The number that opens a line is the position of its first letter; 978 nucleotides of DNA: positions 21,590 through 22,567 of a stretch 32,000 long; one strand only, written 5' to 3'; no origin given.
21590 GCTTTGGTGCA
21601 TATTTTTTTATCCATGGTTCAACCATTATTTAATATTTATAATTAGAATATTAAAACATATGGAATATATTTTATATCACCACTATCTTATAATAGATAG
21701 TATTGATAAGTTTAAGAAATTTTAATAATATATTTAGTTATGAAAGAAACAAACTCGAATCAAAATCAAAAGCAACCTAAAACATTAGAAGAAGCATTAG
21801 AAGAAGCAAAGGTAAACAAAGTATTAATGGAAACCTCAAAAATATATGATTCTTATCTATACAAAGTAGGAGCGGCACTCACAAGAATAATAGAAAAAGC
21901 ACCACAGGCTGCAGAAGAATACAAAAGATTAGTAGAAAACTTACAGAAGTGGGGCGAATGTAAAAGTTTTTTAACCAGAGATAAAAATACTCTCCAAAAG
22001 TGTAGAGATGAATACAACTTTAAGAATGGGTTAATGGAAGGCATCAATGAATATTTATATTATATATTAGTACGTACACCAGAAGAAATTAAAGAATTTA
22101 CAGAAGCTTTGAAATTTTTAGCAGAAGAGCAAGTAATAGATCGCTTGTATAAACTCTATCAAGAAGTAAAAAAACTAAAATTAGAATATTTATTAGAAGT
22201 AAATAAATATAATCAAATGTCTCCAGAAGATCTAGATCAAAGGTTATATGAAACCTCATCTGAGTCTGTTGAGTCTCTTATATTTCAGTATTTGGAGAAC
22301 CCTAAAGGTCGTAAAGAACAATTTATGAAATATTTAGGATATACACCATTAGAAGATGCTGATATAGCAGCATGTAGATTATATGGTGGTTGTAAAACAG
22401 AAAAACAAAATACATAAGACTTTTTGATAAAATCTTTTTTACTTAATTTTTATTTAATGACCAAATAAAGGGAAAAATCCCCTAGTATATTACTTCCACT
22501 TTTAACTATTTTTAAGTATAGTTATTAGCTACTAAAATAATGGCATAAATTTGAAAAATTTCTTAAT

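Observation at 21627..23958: A 2.3-kb four-gene accessory module sits between the RFC small and large subunit genes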

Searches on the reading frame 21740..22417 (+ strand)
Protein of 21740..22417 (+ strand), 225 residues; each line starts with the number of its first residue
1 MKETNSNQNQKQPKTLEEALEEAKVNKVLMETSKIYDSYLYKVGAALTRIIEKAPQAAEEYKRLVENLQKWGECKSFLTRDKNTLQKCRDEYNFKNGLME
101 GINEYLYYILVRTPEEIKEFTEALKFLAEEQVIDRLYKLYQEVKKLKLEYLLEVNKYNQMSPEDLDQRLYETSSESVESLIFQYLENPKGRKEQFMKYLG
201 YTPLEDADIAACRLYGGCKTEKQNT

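Call 4: search_protein_families(library=pfam, proteins=[window:21740-22417:+], max_evalue=1)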
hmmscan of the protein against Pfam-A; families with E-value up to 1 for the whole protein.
window:21740-22417:+ (225 aa): 8 families
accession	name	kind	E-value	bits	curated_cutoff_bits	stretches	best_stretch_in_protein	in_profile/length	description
PF02742.21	Fe_dep_repr_C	-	0.028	14.9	27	0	103-144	19-60/70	Iron dependent repressor, metal binding and dimerisation domain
PF25421.1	DUF7891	-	0.029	15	27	1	21-84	8-70/90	Domain of unknown function (DUF7891)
PF01433.26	Peptidase_M1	-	0.043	13.9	27.7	0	23-61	142-178/218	Peptidase family M1 domain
PF07032.16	DUF1322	-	0.082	13.9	25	1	140-172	40-69/73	Protein of unknown function (DUF1322)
PF15565.11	Imm30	-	0.084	13.4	27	1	110-141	4-35/98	Immunity protein 30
PF00745.25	GlutR_dimer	-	0.11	13.2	22.9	1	115-182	8-71/99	Glutamyl-tRNAGlu reductase, dimerisation domain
PF09115.15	DNApol3-delta_C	-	0.12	13.3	21.7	0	121-159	67-104/117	DNA polymerase III, delta subunit, C terminal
PF21128.4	MCM4_WHD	-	0.38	11.3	24.4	0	149-180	16-47/75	MCM4, winged helix domain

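Call 7: find_encoding_contigs(protein=window:21740-22417:+, flank=10000, max_places=10)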
Protein window:21740-22417:+ (225 aa): no gene with exactly this product is on record in the collection.

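Call 9: find_related_loci(query=window:21740-22417:+, collection=genome_contigs, flank=10000)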
Query window:21740-22417:+ (225 aa) in genome_contigs; peptide patterns used: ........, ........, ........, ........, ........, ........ (x = any residue, [..] = any of these).
108 stretches matched a pattern, but none encodes a relative of the query by tblastn (E <= 1e-3).
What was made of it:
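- Tried and rejected: A pattern scan of GTDB genomes with A1 found no relative (call 9).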

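Call 16: find_homologous_proteins(query=A1, max_evalue=0.001)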
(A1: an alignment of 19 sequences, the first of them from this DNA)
Query A1 (19 sequences) (225 aa, profile of the alignment): 46 proteins with E <= 0.001 among 5177 candidates.
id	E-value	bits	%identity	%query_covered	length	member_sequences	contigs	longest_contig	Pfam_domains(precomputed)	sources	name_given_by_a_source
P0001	2.8e-120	418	44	89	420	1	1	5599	-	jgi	-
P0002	1.9e-118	412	42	88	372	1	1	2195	-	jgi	-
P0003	2.5e-112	392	43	90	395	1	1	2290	-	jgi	jgi:hypothetical protein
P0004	4.1e-111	388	46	89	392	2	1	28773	-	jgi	jgi:hypothetical protein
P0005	3.3e-110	385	42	90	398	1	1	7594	-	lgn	-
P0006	2.9e-108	378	45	88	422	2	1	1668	-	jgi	-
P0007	1.1e-100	354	40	94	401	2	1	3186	-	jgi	jgi:hypothetical protein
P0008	4.9e-99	348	43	83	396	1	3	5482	-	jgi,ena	-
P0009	4.0e-98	345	40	89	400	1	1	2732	-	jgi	jgi:hypothetical protein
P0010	6.0e-60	221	93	100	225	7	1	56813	-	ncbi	ncbi:MAG: hypothetical protein RXN31_01020 [Candidatus Nanopusillus acidilobi]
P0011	1.1e-59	220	87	99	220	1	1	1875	-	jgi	jgi:hypothetical protein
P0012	3.6e-59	218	84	100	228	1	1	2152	-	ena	-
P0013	1.4e-58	216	42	92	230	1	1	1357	-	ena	-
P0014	3.5e-56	208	82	100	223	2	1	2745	-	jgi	-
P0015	4.3e-56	208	86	99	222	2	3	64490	-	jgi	-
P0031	4.8e-46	175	79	100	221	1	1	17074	-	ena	-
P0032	1.5e-45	174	32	33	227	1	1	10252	-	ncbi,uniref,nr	ncbi:hypothetical protein DDW05_02185 [Candidatus Nanobsidianus stetteri]|uniref:Uncharacterized pro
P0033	1.2e-44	171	75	4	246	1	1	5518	-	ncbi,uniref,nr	ncbi:hypothetical protein DDW05_03090 [Candidatus Nanobsidianus stetteri]|uniref:Uncharacterized pro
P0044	1.1e-34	138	22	61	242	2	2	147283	-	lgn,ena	-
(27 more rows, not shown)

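Call 18: find_encoding_contigs(protein=P0044, flank=10000, max_places=4)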
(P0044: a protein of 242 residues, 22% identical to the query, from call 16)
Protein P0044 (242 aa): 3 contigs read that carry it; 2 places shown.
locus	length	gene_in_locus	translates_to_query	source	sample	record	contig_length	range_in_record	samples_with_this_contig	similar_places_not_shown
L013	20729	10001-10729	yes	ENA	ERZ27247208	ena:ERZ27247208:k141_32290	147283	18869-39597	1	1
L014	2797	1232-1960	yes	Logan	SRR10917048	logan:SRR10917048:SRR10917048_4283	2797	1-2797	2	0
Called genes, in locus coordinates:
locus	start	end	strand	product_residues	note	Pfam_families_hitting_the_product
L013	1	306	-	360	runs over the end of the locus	PF03463:eRF1_1, PF18854:baeRF_family10 (weak), PF18859:acVLRF1, PF03464:eRF1_2, PF03465:eRF1_3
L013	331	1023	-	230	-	PF01163:RIO1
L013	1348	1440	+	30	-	-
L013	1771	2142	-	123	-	-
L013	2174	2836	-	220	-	PF00318:Ribosomal_S2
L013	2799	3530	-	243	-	PF00181:Ribosomal_L2_N (weak), PF03947:Ribosomal_L2_C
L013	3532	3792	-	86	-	PF00276:Ribosomal_L23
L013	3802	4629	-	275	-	PF00573:Ribosomal_L4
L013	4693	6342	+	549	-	-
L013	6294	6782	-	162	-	-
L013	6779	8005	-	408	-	PF03215:Rad17 (weak), PF13173:AAA_14 (faint), PF00004:AAA, PF21960:RCF1-5-like_lid, PF25361:AAA_lid_RFC1 (weak)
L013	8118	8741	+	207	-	-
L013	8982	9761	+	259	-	-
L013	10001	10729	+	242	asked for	-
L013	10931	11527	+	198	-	-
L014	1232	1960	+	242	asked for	-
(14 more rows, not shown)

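Call 20: search_protein_families(library=phrogs, proteins=[window:21740-22417:+], max_evalue=1)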
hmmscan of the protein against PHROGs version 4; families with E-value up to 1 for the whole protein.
window:21740-22417:+ (225 aa): 1 family
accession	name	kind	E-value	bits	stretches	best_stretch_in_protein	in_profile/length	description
phrog_4305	-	unknown function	0.14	13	1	9-42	11-41/60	-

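Call 21: search_protein_families(library=padloc, proteins=[window:21740-22417:+], max_evalue=1)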
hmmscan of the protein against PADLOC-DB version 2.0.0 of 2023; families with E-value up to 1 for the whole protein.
window:21740-22417:+ (225 aa): 0 families

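Call 31: predict_structure(alignment_id=A2)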
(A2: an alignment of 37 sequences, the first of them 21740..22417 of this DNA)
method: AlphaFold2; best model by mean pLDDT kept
length: 225 residues; sequences in the alignment: 37
mean_pLDDT: 85.4   pTM: 0.81
mean pLDDT of the five models: 85.4, 85.4, 85.0, 84.6, 84.5
residues with pLDDT >= 90: 133; 70-90: 55; 50-70: 22; < 50: 15
segments of 3 or more residues with pLDDT < 50: 1-10, 221-225
pLDDT, mean of each block of 10 residues (from residue 1): 43 75 88 95 97 95 97 87 92 98 88 87 98 95 90 90 92 94 93 87 68 56 36
secondary structure, 60 per line:
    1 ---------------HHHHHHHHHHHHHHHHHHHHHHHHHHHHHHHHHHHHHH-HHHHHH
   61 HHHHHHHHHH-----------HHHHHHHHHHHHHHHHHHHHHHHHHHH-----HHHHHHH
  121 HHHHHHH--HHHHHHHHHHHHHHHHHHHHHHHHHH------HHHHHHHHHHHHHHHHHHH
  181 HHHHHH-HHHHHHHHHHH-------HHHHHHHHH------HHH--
elements in order: H16-53 H55-70 H82-108 H114-127 H130-155 H162-186 H188-198 H206-214
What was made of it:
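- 21740..22417 (+): A1 = Nps_02355 (AMD29895.1), a cassette of subfamily 'C'. It is a soluble 225-aa protein with eight predicted helices, and it was detected in the proteome. AlphaFold pLDDT 85, pTM 0.81 (call 31).
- AlphaFold pLDDT is 85 (call 31).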

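Call 34: search_protein_representatives(alignment_id=A2)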
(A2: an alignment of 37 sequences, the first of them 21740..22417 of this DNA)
Query: 37 sequences, 225 profile positions. Proteins with E-value up to 0.001 (for the whole library): 35; up to 1e-10: 26; up to 1e-30: 9. The best 35 are listed.
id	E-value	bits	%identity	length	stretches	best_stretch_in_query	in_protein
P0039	2.5e-80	286.0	-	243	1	1-221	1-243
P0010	2.7e-76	272.7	-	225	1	1-225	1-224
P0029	6.8e-69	248.5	-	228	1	1-213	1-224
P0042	1.4e-66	240.9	-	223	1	1-201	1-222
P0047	1.1e-54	202.1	-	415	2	6-213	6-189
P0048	1.4e-53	198.4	-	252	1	1-225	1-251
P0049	2.9e-42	161.4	-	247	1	3-219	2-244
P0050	5.9e-37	144.1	-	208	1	16-225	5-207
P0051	1.1e-35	139.9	-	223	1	3-207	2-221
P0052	6.3e-30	121.1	-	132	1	99-225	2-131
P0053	1.3e-28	116.7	-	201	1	60-215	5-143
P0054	2.7e-28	115.7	-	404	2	9-223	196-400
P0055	1.3e-27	113.5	-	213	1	40-204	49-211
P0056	2.0e-26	109.6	-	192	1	49-209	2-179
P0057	3.3e-26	108.9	-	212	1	38-222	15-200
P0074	9.8e-05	38.7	-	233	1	26-213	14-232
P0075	1.7e-04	37.9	-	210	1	43-210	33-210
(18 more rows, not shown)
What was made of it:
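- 46 hits among 5.8 billion clusters and 35 among 1.84 billion representatives (calls 16, 34).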

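Call 37: fold_search(model_id=the predicted structure, library=pdb)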
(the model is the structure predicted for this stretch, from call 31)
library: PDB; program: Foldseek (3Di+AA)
matches with E <= 10: 602; with E <= 0.001: 0
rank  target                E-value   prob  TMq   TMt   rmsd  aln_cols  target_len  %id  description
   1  1x04                  3.6e-02  0.57  0.16  0.18  24.2       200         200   15  Crystal structure of endophilin BAR domain (mutant) (released 2006-05-02)
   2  5cwo_A                4.5e-02  0.80  0.24  0.25  14.8       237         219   11  Crystal structure of de novo designed helical repeat protein DHR76 (released 2015-12-16)
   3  5cwp                  4.7e-02  0.60  0.21  0.21  14.3       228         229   12  Crystal structure of de novo designed helical repeat protein DHR79 (released 2015-12-16)
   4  5cwf_B                5.0e-02  0.87  0.25  0.30  10.8       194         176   13  Crystal structure of de novo designed helical repeat protein DHR8 (released 2015-12-16)
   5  5cwf_C                5.7e-02  0.89  0.26  0.31  10.8       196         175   14  Crystal structure of de novo designed helical repeat protein DHR8 (released 2015-12-16)
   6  8f6r_A                9.0e-02  0.80  0.27  0.27  12.7       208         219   13  CryoEM structure of designed modular protein oligomer C6-79 (released 2023-11-29)
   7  5cwi                  1.1e-01  0.47  0.22  0.22  17.9       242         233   12  Crystal structure of de novo designed helical repeat protein DHR18 (released 2015-12-16)
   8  7udj_H                1.3e-01  0.23  0.16  0.17  17.5       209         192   17  Crystal structure of designed helical repeat protein RPB_PEW3_R4 bound to PAWx4 peptide (released 2023-03-22)
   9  6n4n_F                1.4e-01  0.51  0.23  0.26  12.4       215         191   11  Crystal structure of the designed protein DNCR2/danoprevir/NS3a complex (released 2019-09-11)
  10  6to7_B                2.3e-01  0.30  0.23  0.19  17.8       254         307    5  Crystal structure of the Orexin-1 receptor in complex with suvorexant at 2.29 A resolution (released 2020-01-01)
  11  4aly_A                2.4e-01  0.23  0.21  0.22  19.7       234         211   14  Borrelia burgdorferi outer surface lipoprotein BBA64 (released 2013-04-17)
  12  4dcn_D                2.9e-01  0.20  0.16  0.18  23.2       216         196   12  Crystal Structure Analysis of the Arfaptin2 BAR domain in Complex with ARL1 (released 2012-06-13)
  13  5cwf_A                2.9e-01  0.15  0.15  0.17  15.5       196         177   12  Crystal structure of de novo designed helical repeat protein DHR8 (released 2015-12-16)
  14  2d1l_B                3.0e-01  0.15  0.16  0.16  29.7       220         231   14  Structure of F-actin binding domain IMD of MIM (Missing In Metastasis) (released 2006-09-12)
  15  7udn_B                3.1e-01  0.21  0.20  0.16  21.2       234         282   13  Crystal structure of designed helical repeat protein RPB_PLP1_R6 in alternative conformation 2 (released 2023-03-22)
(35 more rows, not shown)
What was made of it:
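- A weak Foldseek hit to the helical Borrelia lipoprotein BBA64 (E 0.24, TM 0.21; call 37).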

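Call 47: find_encoding_contigs(protein=P0010, flank=6000, max_places=3)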
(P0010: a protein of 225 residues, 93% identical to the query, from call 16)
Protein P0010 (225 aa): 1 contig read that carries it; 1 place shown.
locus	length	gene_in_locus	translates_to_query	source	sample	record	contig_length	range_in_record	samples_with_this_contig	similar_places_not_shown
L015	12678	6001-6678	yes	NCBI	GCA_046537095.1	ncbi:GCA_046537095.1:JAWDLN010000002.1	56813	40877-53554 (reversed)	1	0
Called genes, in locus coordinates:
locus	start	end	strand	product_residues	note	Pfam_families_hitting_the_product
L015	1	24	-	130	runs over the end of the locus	-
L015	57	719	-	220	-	PF00318:Ribosomal_S2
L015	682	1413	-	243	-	PF00181:Ribosomal_L2_N, PF03947:Ribosomal_L2_C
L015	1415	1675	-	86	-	PF00276:Ribosomal_L23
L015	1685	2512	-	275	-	PF00573:Ribosomal_L4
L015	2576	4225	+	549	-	-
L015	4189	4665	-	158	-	-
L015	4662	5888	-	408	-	PF03215:Rad17 (weak), PF13173:AAA_14 (weak), PF00004:AAA, PF21960:RCF1-5-like_lid, PF25361:AAA_lid_RFC1 (weak)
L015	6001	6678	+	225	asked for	-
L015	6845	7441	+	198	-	-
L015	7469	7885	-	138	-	-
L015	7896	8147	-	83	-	-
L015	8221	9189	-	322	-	PF03215:Rad17 (weak), PF05496:RuvB_N, PF25199:nSTAND_NTPase5, PF00004:AAA, PF13177:DNA_pol3_delta2, PF21960:RCF1-5-like_lid, PF25361:AAA_lid_RFC1, PF08542:Rep_fac_C, +4 more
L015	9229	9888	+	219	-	PF05175:MTS (weak), PF06325:PrmA (faint), PF13847:Methyltransf_31 (weak)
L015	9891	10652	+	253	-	PF01026:TatD_DNase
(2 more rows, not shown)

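Call 48: find_encoding_contigs(protein=P0015, flank=6000, max_places=3)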
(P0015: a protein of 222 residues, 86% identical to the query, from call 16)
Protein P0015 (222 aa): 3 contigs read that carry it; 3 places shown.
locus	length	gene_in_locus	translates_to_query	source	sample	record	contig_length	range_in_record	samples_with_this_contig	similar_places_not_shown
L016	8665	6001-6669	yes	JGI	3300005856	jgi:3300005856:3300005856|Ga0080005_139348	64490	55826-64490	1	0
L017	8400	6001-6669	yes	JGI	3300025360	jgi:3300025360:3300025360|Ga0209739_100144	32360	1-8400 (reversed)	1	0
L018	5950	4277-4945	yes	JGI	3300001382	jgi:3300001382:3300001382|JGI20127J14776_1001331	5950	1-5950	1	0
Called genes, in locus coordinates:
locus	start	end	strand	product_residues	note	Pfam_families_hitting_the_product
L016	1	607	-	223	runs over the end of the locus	PF00318:Ribosomal_S2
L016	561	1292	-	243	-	PF00181:Ribosomal_L2_N (weak), PF03947:Ribosomal_L2_C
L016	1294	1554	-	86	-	PF00276:Ribosomal_L23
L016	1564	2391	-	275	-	PF00573:Ribosomal_L4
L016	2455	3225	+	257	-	-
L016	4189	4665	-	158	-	-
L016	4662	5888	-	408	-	PF03215:Rad17 (weak), PF13173:AAA_14 (weak), PF00004:AAA, PF21960:RCF1-5-like_lid, PF25361:AAA_lid_RFC1 (weak), PF16193:AAA_assoc_2 (faint)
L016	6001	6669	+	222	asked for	-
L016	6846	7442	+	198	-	-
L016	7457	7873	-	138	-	-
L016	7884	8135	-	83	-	-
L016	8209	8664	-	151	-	?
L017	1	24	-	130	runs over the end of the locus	-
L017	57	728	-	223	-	PF00318:Ribosomal_S2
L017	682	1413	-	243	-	PF00181:Ribosomal_L2_N (weak), PF03947:Ribosomal_L2_C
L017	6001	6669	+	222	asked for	-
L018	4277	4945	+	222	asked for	-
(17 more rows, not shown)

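Call 49: find_encoding_contigs(protein=P0031, flank=6000, max_places=3)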
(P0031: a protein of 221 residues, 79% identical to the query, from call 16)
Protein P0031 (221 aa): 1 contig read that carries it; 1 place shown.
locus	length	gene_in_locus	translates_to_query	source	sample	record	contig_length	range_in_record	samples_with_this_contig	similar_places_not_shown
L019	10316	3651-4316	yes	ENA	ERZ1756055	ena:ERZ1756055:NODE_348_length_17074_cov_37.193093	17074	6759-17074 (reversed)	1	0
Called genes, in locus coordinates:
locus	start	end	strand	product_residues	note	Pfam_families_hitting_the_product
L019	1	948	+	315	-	?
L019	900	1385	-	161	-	-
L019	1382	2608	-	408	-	PF03215:Rad17 (weak), PF13401:AAA_22 (faint), PF00004:AAA, PF21960:RCF1-5-like_lid, PF25361:AAA_lid_RFC1 (weak)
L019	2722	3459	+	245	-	-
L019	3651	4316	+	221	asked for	-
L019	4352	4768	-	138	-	-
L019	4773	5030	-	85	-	-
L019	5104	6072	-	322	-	PF03215:Rad17 (weak), PF05496:RuvB_N, PF25199:nSTAND_NTPase5, PF00004:AAA, PF13177:DNA_pol3_delta2, PF21960:RCF1-5-like_lid, PF25361:AAA_lid_RFC1, PF08542:Rep_fac_C, +4 more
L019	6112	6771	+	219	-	PF05175:MTS, PF06325:PrmA (weak), PF13847:Methyltransf_31 (faint)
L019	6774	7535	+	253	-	PF01026:TatD_DNase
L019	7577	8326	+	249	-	PF03372:Exo_endo_phos, PF14529:Exo_endo_phos_2 (faint)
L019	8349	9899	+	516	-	PF00171:Aldedh, PF05893:LuxC (weak)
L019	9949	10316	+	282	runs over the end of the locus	-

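Call 52: fold_search(model_id=the predicted structure, library=viral)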
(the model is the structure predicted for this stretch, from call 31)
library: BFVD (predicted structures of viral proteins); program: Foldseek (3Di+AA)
matches with E <= 10: 392; with E <= 0.001: 0
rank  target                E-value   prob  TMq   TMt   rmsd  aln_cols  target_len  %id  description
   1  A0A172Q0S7            1.1e-01  0.33  0.18  0.18  27.7       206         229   11  PspA/IM30 family protein [Acinetobacter phage vB_AbaM_ME3]
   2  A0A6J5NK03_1          2.3e-01  0.35  0.22  0.07  20.1       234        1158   17  Large polyvalent protein associated domain-containing protein [uncultured Caudovirales phage]
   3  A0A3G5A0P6            2.3e-01  0.18  0.16  0.16  27.2       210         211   12  Uncharacterized protein [Harvfovirus sp.]
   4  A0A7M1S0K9            3.0e-01  0.28  0.21  0.11  28.0       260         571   12  Uncharacterized protein [uncultured phage cr128_1]
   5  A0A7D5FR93            4.2e-01  0.15  0.18  0.13  16.1       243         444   10  Tape measure protein [Gordonia phage Magel]
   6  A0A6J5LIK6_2          4.4e-01  0.20  0.22  0.08  16.1       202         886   10  DUF4815 domain-containing protein [uncultured Caudovirales phage]
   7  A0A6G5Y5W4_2          4.4e-01  0.18  0.21  0.10  15.8       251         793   10  (no name in the UniProt tables at hand)
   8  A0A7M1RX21            4.4e-01  0.11  0.17  0.09  29.8       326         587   12  Uncharacterized protein [uncultured phage cr108_1]
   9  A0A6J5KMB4            4.8e-01  0.14  0.19  0.13  26.2       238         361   10  Uncharacterized protein [uncultured Caudovirales phage]
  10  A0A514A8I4            5.3e-01  0.12  0.16  0.14  23.0       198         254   13  Uncharacterized protein [Pantoea phage Kyle]
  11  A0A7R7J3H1            5.8e-01  0.10  0.17  0.09  24.5       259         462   13  (no name in the UniProt tables at hand)
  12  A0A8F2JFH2            6.0e-01  0.82  0.27  0.42   6.0       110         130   13  Amidase [Salmonella phage fmb-p1]
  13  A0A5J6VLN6            6.0e-01  0.10  0.16  0.14  26.2       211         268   15  Snf7 family protein [Megaviridae environmental sample]
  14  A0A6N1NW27            6.0e-01  0.09  0.16  0.11  28.8       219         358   11  Putative ORFan [Tupanvirus deep ocean]
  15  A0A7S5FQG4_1          6.6e-01  0.09  0.16  0.06  19.7       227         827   10  Tail tape-measure protein [Bacteriophage DSS3_VP1]
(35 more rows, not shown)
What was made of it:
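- Tried and rejected: The hits were designed helical repeats and BAR domains, meaning generic helices (calls 37, 52).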

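Call 54: find_encoding_contigs(protein=P0074, flank=8000, max_places=3)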
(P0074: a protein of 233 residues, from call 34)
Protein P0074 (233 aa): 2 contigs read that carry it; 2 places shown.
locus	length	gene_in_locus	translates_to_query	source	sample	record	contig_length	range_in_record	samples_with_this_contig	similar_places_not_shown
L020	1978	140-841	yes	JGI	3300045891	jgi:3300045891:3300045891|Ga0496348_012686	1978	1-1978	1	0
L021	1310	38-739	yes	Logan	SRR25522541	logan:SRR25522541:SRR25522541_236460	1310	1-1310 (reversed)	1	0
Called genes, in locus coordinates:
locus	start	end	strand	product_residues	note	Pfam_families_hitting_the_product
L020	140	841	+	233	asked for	-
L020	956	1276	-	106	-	-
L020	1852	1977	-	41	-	?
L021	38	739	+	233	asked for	-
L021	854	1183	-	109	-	-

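Call 55: find_encoding_contigs(protein=P0075, flank=8000, max_places=3)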
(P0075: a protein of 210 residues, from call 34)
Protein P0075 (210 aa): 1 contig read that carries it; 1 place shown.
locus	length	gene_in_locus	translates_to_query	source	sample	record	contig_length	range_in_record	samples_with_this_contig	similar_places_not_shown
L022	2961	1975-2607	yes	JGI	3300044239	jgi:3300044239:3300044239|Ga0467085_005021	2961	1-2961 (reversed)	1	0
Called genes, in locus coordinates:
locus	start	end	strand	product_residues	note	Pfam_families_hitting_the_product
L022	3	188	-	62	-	?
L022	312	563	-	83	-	-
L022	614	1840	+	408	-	PF00155:Aminotran_1_2, PF00266:Aminotran_5, PF01041:DegT_DnrJ_EryC1 (weak), PF01053:Cys_Met_Meta_PP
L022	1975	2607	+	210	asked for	-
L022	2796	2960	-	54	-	?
